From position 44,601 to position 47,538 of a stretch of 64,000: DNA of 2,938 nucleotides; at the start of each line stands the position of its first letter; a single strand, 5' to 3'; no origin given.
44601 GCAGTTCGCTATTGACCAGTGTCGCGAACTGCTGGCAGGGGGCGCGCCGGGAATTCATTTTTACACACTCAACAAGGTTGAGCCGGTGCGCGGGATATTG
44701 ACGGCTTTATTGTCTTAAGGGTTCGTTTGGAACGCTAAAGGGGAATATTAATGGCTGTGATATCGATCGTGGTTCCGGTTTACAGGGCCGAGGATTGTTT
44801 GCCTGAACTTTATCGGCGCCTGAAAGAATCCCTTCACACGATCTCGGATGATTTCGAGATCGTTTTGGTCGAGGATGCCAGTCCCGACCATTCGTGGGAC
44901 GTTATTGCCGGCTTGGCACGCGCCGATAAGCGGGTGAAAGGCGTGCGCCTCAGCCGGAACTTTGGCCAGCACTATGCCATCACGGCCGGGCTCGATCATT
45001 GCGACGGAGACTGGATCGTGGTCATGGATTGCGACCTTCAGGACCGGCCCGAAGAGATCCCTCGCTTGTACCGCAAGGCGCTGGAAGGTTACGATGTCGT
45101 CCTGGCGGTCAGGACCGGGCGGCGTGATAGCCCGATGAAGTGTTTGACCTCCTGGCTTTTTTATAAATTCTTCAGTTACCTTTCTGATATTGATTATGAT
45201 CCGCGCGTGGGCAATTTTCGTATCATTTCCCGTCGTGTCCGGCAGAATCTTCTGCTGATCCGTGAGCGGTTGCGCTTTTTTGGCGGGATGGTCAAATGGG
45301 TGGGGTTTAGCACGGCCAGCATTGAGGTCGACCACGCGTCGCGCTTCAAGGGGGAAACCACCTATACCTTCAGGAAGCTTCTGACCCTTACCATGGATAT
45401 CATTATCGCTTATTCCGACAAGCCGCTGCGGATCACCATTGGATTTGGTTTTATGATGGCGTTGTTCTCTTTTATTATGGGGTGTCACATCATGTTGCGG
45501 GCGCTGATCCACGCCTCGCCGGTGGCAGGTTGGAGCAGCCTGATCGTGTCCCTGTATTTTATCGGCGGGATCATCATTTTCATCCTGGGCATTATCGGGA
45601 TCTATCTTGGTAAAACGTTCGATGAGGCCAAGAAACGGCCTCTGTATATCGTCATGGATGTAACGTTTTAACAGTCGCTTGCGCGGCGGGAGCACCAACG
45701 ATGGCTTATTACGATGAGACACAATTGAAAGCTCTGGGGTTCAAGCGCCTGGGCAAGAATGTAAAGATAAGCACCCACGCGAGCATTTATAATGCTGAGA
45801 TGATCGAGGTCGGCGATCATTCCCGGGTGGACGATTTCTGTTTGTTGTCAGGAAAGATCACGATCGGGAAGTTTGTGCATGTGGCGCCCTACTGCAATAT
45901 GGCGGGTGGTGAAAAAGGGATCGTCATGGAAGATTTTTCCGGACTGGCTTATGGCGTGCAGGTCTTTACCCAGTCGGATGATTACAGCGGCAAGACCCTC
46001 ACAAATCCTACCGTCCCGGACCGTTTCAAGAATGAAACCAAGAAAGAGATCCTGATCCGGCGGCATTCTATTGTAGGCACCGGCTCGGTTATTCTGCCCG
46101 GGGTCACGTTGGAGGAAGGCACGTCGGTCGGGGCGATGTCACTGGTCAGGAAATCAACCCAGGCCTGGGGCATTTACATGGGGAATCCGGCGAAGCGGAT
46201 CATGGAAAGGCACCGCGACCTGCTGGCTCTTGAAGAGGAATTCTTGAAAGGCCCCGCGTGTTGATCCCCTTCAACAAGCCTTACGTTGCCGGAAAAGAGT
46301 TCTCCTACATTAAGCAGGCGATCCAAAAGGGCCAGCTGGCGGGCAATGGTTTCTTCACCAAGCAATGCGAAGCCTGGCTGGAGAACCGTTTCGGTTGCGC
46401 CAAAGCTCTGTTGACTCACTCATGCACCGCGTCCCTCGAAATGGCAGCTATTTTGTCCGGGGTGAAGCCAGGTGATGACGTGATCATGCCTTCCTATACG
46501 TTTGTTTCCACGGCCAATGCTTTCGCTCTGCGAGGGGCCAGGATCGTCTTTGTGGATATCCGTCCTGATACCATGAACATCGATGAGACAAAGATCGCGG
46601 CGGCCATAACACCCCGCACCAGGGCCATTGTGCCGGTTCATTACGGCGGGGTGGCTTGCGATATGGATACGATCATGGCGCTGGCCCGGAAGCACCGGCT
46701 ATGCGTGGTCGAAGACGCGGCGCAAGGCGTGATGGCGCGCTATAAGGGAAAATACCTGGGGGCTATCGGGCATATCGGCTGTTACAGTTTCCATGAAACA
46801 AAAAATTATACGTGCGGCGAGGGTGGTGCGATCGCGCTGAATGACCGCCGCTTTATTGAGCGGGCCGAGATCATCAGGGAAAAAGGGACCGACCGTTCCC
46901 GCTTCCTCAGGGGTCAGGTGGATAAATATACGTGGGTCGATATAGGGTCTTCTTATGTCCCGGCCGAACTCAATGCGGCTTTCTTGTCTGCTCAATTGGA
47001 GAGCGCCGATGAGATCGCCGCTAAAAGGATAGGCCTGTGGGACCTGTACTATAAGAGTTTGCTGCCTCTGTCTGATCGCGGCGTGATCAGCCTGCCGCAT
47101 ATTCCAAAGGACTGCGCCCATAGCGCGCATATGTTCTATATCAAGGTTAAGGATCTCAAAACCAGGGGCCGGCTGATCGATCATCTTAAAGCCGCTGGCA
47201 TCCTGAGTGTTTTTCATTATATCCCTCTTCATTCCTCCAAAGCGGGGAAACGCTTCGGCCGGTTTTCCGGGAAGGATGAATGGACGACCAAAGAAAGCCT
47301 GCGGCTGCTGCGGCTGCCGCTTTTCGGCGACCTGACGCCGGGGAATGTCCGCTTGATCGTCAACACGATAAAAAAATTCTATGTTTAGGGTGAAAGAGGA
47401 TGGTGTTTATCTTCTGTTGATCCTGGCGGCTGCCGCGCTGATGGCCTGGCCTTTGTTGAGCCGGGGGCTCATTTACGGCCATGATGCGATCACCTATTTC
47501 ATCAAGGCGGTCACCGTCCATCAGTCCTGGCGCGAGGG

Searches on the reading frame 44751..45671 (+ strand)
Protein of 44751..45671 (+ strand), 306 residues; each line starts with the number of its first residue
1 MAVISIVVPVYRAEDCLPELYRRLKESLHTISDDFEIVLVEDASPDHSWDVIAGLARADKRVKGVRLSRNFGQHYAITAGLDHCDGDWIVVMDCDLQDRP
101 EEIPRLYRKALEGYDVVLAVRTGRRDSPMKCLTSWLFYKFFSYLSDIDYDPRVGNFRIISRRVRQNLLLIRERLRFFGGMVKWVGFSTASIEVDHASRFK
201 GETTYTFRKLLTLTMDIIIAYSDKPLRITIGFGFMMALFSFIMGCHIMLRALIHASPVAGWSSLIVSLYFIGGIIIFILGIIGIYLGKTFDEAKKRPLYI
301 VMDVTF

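Call 13: find_encoding_contigs(protein=window:44751-45671:+, flank=10000, max_places=1)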
Protein window:44751-45671:+ (306 aa): 3 contigs read that carry it; 1 place shown.
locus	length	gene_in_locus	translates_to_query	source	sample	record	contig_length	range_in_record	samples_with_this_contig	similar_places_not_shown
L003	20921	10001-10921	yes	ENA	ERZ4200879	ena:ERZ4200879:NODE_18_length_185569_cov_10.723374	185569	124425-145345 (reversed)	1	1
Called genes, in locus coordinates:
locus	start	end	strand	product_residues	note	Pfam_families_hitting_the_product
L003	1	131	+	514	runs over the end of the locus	-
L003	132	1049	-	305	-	PF00535:Glycos_transf_2, PF10111:Glyco_tranf_2_2 (weak)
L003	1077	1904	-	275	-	PF13489:Methyltransf_23, PF13847:Methyltransf_31, PF08241:Methyltransf_11, PF08242:Methyltransf_12, PF13649:Methyltransf_25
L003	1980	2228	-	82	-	-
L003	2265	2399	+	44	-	-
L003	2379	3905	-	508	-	PF13541:ChlI, PF01078:Mg_chelatase, PF07728:AAA_5 (weak), PF00493:MCM (weak), PF13335:Mg_chelatase_C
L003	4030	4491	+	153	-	PF02681:DUF212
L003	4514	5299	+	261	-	PF01476:LysM, PF03734:YkuD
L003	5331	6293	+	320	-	PF03255:ACCA, PF01039:Carboxyl_trans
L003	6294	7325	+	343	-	PF21016:RlmN_N, PF04055:Radical_SAM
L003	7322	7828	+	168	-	PF17830:STI1-HOP_DP (faint)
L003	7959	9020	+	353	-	PF00044:Gp_dh_N, PF02800:Gp_dh_C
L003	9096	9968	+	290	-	PF02219:MTHFR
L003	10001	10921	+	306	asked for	PF00535:Glycos_transf_2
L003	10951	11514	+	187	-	PF00132:Hexapep (faint)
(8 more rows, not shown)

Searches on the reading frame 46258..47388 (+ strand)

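Call 53: search_protein_families(library=ncbifam, proteins=[window:46258-47388:+], max_evalue=1e-10)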
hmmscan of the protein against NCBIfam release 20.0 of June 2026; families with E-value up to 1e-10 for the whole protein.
window:46258-47388:+ (376 aa): 7 families
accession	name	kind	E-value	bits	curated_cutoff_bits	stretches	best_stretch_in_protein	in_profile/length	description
TIGR02379.1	ECA_wecE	subfamily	6.1e-193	640.7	434.85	1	2-375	1-375/376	dTDP-4-amino-4,6-dideoxy-D-glucose transaminase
NF008687.0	PRK11706.1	equivalog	3.3e-191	634.9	375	1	3-375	2-374/375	dTDP-4-amino-4,6-dideoxygalactose transaminase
NF008658.2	PRK11658.1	equivalog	1.3e-65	221.5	631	1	2-373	4-375/379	UDP-4-amino-4-deoxy-L-arabinose aminotransferase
TIGR03588.1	PseC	equivalog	6.4e-61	206.4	423.5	1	3-373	2-378/380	UDP-4-amino-4,6-dideoxy-N-acetyl-beta-L-altrosamine transaminase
TIGR04181.1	NHT_00031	hypoth_equivalog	1e-51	175.9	420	1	3-329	1-334/359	LegC family aminotransferase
TIGR04427.1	PLP_DesI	equivalog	3.8e-36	125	650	1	16-277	36-286/390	dTDP-4-dehydro-6-deoxyglucose aminotransferase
NF011936.0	PRK15407.1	equivalog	5e-36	124.3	423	1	36-212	69-253/440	lipopolysaccharide biosynthesis protein RfbH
